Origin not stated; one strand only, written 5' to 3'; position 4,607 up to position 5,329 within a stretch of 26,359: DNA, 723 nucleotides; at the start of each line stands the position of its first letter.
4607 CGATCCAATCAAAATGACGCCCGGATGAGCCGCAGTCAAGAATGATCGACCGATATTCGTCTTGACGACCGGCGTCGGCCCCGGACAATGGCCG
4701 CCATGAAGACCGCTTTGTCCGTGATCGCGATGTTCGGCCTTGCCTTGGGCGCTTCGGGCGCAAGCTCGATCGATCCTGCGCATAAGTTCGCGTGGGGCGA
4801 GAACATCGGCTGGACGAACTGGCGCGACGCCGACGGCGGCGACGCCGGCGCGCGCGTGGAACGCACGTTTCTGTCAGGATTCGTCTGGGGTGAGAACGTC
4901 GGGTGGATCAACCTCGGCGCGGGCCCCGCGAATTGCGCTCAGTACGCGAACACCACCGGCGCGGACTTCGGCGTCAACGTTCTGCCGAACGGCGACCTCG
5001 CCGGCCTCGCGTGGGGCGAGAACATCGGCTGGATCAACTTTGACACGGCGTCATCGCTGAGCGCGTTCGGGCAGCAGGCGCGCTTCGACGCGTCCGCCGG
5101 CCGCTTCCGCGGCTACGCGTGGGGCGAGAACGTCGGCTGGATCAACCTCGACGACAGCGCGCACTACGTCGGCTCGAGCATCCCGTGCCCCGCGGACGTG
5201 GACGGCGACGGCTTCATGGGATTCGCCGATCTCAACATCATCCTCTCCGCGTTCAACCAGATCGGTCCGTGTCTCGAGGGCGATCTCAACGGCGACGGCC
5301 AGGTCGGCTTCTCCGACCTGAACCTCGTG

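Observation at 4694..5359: Unrecognised tandem repeat WGEN[IV]GW[IT]N (x4) in a small secreted protein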

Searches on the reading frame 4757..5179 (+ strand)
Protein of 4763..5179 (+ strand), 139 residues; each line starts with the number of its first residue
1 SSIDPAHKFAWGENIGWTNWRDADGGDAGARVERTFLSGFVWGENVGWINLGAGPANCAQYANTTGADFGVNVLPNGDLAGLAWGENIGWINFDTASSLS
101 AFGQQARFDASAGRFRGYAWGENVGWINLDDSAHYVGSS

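Call 6: find_homologous_proteins(query=window:4763-5179:+, max_evalue=0.001)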
Query seq(139 aa) (139 aa): 2886 proteins with E <= 0.001 among 2964 candidates; the best 120 are listed.
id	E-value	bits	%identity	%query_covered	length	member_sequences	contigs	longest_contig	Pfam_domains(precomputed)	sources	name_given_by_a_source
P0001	1.4e-87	310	100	100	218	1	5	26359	-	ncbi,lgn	-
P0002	1.2e-69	251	78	100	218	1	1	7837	-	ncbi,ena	-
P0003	1.6e-68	248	79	100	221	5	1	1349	-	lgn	-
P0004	5.1e-67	243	78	100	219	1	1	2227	-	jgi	-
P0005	6.3e-58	213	68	100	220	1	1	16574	-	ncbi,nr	ncbi:MAG: hypothetical protein IBJ10_04065 [Phycisphaerales bacterium]|nr:hypothetical protein [Phyc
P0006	2.8e-57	211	70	99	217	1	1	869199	-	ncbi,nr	ncbi:MAG: hypothetical protein H6811_02970 [Phycisphaeraceae bacterium]|nr:hypothetical protein [Phy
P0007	6.7e-57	210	70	99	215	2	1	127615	PF00404.25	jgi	-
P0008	1.4e-56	209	66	100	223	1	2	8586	-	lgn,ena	-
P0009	1.6e-56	209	69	100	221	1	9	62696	PF00404.25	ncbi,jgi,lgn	-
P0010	9.8e-56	206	67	98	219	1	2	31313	-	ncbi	-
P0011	1.7e-55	205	68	100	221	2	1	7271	PF00404.25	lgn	-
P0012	3.4e-55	205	64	96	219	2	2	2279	-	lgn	-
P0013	9.6e-55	203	65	98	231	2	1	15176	-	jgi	jgi:hypothetical protein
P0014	1.6e-54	202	66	99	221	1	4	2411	-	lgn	-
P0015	4.1e-54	201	67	98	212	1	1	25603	-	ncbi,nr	ncbi:MAG: EF-hand domain-containing protein [Phycisphaerales bacterium]|nr:EF-hand domain-containing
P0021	1.9e-53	199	68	100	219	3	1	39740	PF00404.25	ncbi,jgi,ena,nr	ncbi:MAG TPA: GC-type dockerin domain-anchored protein [Phycisphaerales bacterium]|nr:GC-type docker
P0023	2.1e-53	199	65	98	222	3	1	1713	PF00404.25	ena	-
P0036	8.2e-52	194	63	99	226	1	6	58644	PF00404.25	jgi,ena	jgi:hypothetical protein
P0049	7.6e-51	190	64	100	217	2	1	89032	PF00404.25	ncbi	-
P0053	1.3e-50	190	63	99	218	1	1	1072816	-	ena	-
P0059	1.9e-50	189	64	98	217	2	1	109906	PF00404.25,PF00036.39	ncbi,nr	ncbi:MAG: hypothetical protein IPJ41_16565 [Phycisphaerales bacterium]|nr:hypothetical protein [Phyc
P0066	3.9e-50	188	63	98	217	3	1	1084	PF00404.25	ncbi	-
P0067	4.1e-50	188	66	99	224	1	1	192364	PF00404.25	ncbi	-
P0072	7.8e-50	187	65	98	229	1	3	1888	PF00404.25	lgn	-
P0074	8.8e-50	187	59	100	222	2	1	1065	PF00404.25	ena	-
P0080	1.7e-49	186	63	100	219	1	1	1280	PF00404.25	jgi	jgi:hypothetical protein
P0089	3.9e-49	185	66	94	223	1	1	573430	-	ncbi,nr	ncbi:MAG: hypothetical protein JSR77_02645 [Planctomycetes bacterium]|nr:hypothetical protein [Planc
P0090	4.2e-49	185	63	98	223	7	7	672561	PF00404.25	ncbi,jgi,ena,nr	ncbi:MAG: hypothetical protein DYG93_08800 [Leptolyngbya sp. PLA2]|nr:hypothetical protein [Leptolyn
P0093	5.9e-49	184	58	99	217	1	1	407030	-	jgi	jgi:hypothetical protein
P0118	5.1e-48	181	65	99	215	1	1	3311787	-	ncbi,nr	ncbi:MAG: hypothetical protein H6810_05305 [Phycisphaeraceae bacterium]|nr:MAG: hypothetical protein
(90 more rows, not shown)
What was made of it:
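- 4694..5359 (+): Whole gene: a 221-aa secreted protein made of a barrel domain and a dockerin. An alternative start at 4703 gives 218 aa. The stop codon is at 5357-5359. More than 2800 homologues at 90% clustering (call 6).
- On Dockerin (PF00404 / NF041540 GC-type): Several orthologues carry a precomputed PF00404 hit (call 6).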

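Call 9: list_cluster_members(proteins=[P0001, P0021, P0090])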
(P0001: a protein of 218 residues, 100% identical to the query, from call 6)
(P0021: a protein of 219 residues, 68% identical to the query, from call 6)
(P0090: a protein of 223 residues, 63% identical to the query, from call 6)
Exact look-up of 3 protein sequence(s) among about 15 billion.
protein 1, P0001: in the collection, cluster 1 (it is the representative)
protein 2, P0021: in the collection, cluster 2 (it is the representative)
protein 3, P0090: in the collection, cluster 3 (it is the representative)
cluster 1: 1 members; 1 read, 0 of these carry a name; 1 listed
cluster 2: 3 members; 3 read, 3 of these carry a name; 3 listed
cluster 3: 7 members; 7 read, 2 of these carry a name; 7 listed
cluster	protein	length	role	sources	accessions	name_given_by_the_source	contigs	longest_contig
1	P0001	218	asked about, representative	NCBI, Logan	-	-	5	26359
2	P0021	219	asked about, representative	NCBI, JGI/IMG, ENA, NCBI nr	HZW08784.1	MAG TPA: GC-type dockerin domain-anchored protein [Phycisphaerales bacterium] | GC-type dockerin domain-anchored protein [Phycisphaerales bacterium]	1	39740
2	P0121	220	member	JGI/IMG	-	hypothetical protein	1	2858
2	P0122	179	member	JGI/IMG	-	hypothetical protein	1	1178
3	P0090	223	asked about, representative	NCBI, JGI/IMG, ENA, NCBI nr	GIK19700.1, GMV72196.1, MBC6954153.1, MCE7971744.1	MAG: hypothetical protein DYG93_08800 [Leptolyngbya sp. PLA2] | hypothetical protein [Leptolyngbya sp.]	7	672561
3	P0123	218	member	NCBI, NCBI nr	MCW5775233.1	MAG: hypothetical protein KIS87_02130 [Phycisphaeraceae bacterium] | hypothetical protein [Phycisphaeraceae bacterium]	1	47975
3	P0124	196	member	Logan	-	-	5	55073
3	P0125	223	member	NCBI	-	-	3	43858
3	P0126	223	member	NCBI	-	-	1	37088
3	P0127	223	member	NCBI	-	-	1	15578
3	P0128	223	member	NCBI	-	-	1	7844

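Call 25: find_encoding_contigs(protein=P0118, flank=6000, max_places=2)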
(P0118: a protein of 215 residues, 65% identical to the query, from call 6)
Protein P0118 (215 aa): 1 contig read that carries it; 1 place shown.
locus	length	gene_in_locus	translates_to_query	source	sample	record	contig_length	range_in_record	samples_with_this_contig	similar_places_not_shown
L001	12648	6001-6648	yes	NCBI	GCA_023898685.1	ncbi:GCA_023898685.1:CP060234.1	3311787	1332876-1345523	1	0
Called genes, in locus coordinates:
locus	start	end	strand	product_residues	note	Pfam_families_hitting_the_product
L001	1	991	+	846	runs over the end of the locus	-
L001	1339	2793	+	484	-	PF14312:FG-GAP_2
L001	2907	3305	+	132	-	-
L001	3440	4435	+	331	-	-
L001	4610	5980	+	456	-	PF05048:NosD (faint), PF13229:Beta_helix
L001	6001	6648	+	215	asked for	-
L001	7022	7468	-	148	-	-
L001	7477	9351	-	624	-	-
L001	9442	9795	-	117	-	PF03551:PadR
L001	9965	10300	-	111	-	PF05258:DciA (weak)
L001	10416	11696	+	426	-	PF04235:DUF418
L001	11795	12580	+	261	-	-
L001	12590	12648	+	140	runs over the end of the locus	PF09851:SHOCT (weak)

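Call 26: find_encoding_contigs(protein=P0090, flank=6000, max_places=2)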
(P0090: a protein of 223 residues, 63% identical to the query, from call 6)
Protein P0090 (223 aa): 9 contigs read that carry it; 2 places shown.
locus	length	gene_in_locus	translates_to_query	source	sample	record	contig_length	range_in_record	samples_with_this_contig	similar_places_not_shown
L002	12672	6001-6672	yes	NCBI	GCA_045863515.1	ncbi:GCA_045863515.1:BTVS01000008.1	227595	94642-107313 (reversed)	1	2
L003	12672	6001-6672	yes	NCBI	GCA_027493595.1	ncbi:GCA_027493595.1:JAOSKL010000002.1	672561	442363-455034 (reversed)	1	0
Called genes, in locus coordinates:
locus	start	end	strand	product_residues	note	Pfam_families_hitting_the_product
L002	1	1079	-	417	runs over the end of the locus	PF00535:Glycos_transf_2, PF13641:Glyco_tranf_2_3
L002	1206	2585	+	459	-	PF13439:Glyco_transf_4 (faint), PF20706:GT4-conflict, PF00534:Glycos_transf_1, PF13692:Glyco_trans_1_4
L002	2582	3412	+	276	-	PF13489:Methyltransf_23, PF13847:Methyltransf_31, PF08241:Methyltransf_11 (weak), PF08242:Methyltransf_12 (weak), PF13649:Methyltransf_25 (weak)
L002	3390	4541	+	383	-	PF13439:Glyco_transf_4, PF00534:Glycos_transf_1 (weak), PF13692:Glyco_trans_1_4, PF13524:Glyco_trans_1_2 (weak)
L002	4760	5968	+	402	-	PF13229:Beta_helix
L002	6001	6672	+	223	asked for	PF00404:Dockerin_1 (weak)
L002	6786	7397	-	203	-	PF01047:MarR (weak), PF01726:LexA_DNA_bind, PF12802:MarR_2 (weak), PF00717:Peptidase_S24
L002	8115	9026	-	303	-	PF02481:DNA_processg_A, PF18306:LDcluster4 (weak), PF17782:WHD_DprA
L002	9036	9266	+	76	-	-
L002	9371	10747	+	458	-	PF08486:SpoIID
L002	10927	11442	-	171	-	-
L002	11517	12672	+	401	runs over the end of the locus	PF04406:TP6A_N, PF20768:Topo_VI_alpha (weak), PF21180:TOP6A-Spo11_Toprim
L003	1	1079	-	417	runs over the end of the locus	PF00535:Glycos_transf_2, PF13641:Glyco_tranf_2_3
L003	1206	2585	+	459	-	PF13439:Glyco_transf_4 (faint), PF20706:GT4-conflict, PF00534:Glycos_transf_1, PF13692:Glyco_trans_1_4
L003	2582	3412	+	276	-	PF13489:Methyltransf_23, PF13847:Methyltransf_31, PF08241:Methyltransf_11 (weak), PF08242:Methyltransf_12 (weak), PF13649:Methyltransf_25 (weak)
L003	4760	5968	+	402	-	PF13229:Beta_helix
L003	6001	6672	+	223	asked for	PF00404:Dockerin_1 (weak)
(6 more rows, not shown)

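Call 27: find_encoding_contigs(protein=P0001, flank=6000, max_places=3)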
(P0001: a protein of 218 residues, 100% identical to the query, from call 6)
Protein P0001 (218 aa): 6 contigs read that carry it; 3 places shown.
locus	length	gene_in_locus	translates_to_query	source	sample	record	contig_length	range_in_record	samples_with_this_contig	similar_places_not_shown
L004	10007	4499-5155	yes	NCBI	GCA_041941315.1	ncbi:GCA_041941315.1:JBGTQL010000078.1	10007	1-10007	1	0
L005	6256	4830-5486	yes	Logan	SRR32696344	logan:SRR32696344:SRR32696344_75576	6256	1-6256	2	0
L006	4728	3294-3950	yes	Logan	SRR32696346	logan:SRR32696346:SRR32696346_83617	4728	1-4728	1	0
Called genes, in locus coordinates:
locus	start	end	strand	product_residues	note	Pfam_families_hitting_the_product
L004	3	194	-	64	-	?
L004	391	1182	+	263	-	PF01553:Acyltransferase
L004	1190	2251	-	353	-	-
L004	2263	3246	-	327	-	-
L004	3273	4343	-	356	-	-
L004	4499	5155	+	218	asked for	-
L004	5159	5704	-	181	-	PF08308:PEGA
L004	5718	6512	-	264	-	PF00005:ABC_tran, PF13304:AAA_21 (faint)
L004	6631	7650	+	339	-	PF00044:Gp_dh_N, PF02800:Gp_dh_C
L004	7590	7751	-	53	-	-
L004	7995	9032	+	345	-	PF03781:FGE-sulfatase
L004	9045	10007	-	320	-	?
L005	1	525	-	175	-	?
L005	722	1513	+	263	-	PF01553:Acyltransferase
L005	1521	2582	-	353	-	-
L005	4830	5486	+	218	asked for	-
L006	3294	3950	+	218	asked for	-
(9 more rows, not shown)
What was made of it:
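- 4694..5359 (+): The identical 218-aa product P0001 is called on 6 public contigs (calls 6, 27).
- Checked: Public gene calls start at the second Met (4703, 218 aa; P0001, calls 6, 27).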

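Call 40: find_encoding_contigs(protein=P0006, flank=4000, max_places=1)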
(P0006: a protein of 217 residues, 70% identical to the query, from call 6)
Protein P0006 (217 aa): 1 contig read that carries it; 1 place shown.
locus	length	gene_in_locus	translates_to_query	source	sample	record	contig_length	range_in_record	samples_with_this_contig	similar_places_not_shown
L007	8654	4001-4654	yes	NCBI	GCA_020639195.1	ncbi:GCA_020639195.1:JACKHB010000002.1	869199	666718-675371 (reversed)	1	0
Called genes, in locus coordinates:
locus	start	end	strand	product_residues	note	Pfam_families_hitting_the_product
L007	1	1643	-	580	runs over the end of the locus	PF05157:MshEN, PF00437:T2SSE, PF13191:AAA_16 (weak)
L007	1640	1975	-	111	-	PF01740:STAS, PF13466:STAS_2 (weak)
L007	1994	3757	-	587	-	PF08448:PAS_4, PF13426:PAS_9 (weak), PF00512:HisKA, PF02518:HATPase_c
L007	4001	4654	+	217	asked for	-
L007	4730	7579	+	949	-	-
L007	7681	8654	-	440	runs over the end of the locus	PF00158:Sigma54_activat (faint), PF01078:Mg_chelatase (faint), PF05496:RuvB_N, PF00004:AAA, PF07728:AAA_5 (weak), PF13173:AAA_14 (weak), PF16193:AAA_assoc_2, PF12002:MgsA_C, +1 more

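Call 41: find_encoding_contigs(protein=P0053, flank=4000, max_places=1)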
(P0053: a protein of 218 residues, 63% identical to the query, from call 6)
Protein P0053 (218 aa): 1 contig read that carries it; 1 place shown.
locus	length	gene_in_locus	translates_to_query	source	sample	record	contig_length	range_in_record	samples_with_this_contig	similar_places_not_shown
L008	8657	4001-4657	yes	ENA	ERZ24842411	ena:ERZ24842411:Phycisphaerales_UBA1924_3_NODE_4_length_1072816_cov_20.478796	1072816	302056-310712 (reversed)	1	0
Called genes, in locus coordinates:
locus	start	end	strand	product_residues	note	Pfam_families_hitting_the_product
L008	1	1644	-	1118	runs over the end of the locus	PF00069:Pkinase, PF07714:PK_Tyr_Ser-Thr, PF23381:Beta-prop_IFT122_1st, PF24814:WD40_Prp19, PF24817:WD40_WDHD1_1st, PF25168:Beta-prop_WDR36-Utp21_2nd, PF25173:Beta-prop_WDR3_1st, PF25174:Beta-prop_THOC3, +37 more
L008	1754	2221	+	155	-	-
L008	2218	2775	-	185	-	PF07638:Sigma70_ECF, PF08281:Sigma70_r4_2, PF04545:Sigma70_r4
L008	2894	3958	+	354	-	PF05048:NosD (weak)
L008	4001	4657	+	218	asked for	-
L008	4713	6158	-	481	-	PF07394:DUF1501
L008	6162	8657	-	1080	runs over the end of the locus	PF07635:PSCyt1, PF07583:PSCyt2, PF13385:Laminin_G_3, PF07587:PSD1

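Call 42: find_encoding_contigs(protein=P0089, flank=4000, max_places=1)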
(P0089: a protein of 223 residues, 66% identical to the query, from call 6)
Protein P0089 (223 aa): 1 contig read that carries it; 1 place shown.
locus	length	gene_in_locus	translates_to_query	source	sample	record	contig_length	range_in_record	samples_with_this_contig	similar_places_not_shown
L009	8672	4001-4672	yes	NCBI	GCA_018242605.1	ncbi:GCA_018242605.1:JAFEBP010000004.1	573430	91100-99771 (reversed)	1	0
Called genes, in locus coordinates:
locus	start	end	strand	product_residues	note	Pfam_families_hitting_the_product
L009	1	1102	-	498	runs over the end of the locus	PF07679:I-set (weak), PF13927:Ig_3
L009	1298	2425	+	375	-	PF01180:DHO_dh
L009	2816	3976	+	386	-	PF13229:Beta_helix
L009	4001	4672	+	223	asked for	-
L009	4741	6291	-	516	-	PF02874:ATP-synt_ab_N, PF00006:ATP-synt_ab, PF00306:ATP-synt_ab_C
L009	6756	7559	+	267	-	-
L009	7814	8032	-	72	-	PF11381:DUF3185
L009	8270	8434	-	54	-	PF11752:DUF3309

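Call 43: find_encoding_contigs(protein=P0093, flank=4000, max_places=1)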
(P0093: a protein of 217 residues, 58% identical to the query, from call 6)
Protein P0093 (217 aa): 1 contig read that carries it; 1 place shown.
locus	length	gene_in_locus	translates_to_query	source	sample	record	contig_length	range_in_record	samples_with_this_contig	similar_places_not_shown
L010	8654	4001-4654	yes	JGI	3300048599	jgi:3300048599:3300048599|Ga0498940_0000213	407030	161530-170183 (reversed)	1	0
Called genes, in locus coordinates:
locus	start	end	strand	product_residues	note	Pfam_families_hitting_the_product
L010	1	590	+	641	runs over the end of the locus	PF13229:Beta_helix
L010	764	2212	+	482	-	PF13229:Beta_helix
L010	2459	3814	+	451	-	PF13229:Beta_helix, PF05048:NosD (faint), PF13229:Beta_helix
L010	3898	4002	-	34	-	-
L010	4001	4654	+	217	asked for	-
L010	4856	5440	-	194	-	PF02586:SRAP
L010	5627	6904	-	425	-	PF07969:Amidohydro_3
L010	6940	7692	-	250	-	-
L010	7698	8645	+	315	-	-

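Call 50: find_related_loci(query=A4, collection=genome_contigs, flank=3000)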
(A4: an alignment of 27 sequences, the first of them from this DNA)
Query A4 (140 aa) in genome_contigs; peptide patterns used: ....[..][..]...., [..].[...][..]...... (x = any residue, [..] = any of these).
599 stretches matched a pattern (row limit reached: there are more); 557 encode a relative of the query (tblastn E <= 1e-3); the best 80 are kept; 80 distinct loci.
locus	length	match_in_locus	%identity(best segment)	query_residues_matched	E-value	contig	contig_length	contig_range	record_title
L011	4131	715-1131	78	2-140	3e-72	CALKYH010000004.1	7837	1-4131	MAG TPA_asm: uncultured bacterium isolate SRR6227243_bin.7_CONCOCT_v1.1_MAG genome assembly, contig: ERZ795105.8472, who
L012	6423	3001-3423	70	1-140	1e-61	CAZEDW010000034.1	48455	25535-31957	MAG TPA_asm: uncultured Phycisphaeraceae bacterium isolate binchicken_co284_50 genome assembly, contig: NODE_1009_length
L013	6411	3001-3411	69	3-138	7e-61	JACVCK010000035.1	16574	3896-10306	MAG: Phycisphaerales bacterium isolate Desfum bin_11_GBBB05 NODE_250_length_16574_cov_3.364626, whole genome shotgun seq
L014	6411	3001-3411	66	3-138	1e-58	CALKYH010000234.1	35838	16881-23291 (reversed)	MAG TPA_asm: uncultured bacterium isolate SRR6227243_bin.7_CONCOCT_v1.1_MAG genome assembly, contig: ERZ795105.1181, who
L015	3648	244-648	67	3-138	1e-56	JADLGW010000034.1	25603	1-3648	MAG: Phycisphaerales bacterium isolate SJ456 c_000000918613, whole genome shotgun sequence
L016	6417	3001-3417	64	3-140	7e-56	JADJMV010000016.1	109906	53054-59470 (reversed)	MAG: Phycisphaerales bacterium isolate EsbW_18-Q3-R4-48_BATAC.72 tig00014726-10-1086940, whole genome shotgun sequence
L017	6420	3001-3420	64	3-138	6e-55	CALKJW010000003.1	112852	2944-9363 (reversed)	MAG: uncultured Phycisphaerales bacterium isolate N1_Bin_METABAT__128_1 genome assembly, contig: c_000000718160, whole g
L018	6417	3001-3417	66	1-138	1e-54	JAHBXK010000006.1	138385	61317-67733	MAG: Phycisphaeraceae bacterium isolate ACE_PLA18 PLA18_6, whole genome shotgun sequence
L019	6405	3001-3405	67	3-139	2e-54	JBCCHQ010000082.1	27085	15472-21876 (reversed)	MAG: Planctomycetota bacterium isolate P01_B01_bin.70 k141_2998499_length_27085_cov_32.0000, whole genome shotgun sequen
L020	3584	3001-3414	62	3-139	1e-53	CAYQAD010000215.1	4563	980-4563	MAG TPA_asm: uncultured Phycisphaeraceae bacterium isolate SRP342821_co1_66 genome assembly, contig: NODE_18659_length_4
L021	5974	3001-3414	60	1-140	4e-53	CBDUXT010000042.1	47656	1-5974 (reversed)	MAG TPA_asm: uncultured bacterium isolate SRR22302371_binner23_Refined_2 genome assembly, contig: ERZ26661859.354, whole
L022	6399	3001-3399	64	3-138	8e-53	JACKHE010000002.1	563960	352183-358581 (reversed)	MAG: Phycisphaeraceae bacterium isolate HK-STAS-PLAN-10 HK-STAS-PLAN-10_2, whole genome shotgun sequence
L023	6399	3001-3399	65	4-140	6e-53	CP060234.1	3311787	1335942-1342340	MAG: Phycisphaeraceae bacterium isolate HK-STAS-PLAN-6 chromosome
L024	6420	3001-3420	68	1-139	3e-52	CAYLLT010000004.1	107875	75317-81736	MAG TPA_asm: uncultured Planctomycetales bacterium isolate SRP119689_co1_258 genome assembly, contig: NODE_158_length_10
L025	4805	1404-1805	63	1-140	6e-52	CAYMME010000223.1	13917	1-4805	MAG TPA_asm: uncultured Planctomycetales bacterium isolate binchicken_co65_34 genome assembly, contig: NODE_17648_length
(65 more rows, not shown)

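Call 54: predict_structure(alignment_id=A4)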
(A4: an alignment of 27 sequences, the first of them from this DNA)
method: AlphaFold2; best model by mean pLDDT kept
length: 140 residues; sequences in the alignment: 27
mean_pLDDT: 81.6   pTM: 0.76
mean pLDDT of the five models: 81.6, 80.3, 80.0, 79.1, 78.5
residues with pLDDT >= 90: 44; 70-90: 71; 50-70: 19; < 50: 6
segments of 3 or more residues with pLDDT < 50: 1-6
pLDDT, mean of each block of 10 residues (from residue 1): 47 69 70 89 82 88 89 93 91 85 87 90 88 76
secondary structure, 60 per line:
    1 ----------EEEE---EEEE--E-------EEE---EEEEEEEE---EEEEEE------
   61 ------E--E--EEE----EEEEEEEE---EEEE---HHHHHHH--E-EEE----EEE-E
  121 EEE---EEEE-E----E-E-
elements in order: E11-14 E18-21 E32-34 E38-45 E49-54 E73-75 E80-87 E91-94 H98-104 E109-111 E116-118 E120-123 E127-130

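Call 55: search_solved_structures(query=L001:4610-5977:+, max_evalue=1)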
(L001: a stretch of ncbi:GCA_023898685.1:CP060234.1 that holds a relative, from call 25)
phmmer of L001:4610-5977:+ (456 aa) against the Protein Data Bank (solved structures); distinct sequences matched with E-value up to 1: 0.

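Call 56: search_protein_families(library=ncbifam, proteins=[L001:4610-5977:+, L002:4760-5965:+], max_evalue=0.01)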
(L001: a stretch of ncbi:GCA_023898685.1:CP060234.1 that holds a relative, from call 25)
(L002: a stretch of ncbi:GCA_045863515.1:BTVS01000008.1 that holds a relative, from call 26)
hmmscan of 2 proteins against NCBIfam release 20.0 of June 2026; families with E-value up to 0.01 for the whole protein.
L001:4610-5977:+ (456 aa): 1 family
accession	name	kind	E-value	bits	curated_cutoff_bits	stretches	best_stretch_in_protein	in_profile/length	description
TIGR03804.1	para_beta_helix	repeat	3.9e-07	29.7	19.45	1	389-422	9-43/44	parallel beta-helix repeat protein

L002:4760-5965:+ (402 aa): 1 family
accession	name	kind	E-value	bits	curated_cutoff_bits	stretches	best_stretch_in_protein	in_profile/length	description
TIGR03804.1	para_beta_helix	repeat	2.3e-05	24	19.45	0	336-369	8-43/44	parallel beta-helix repeat protein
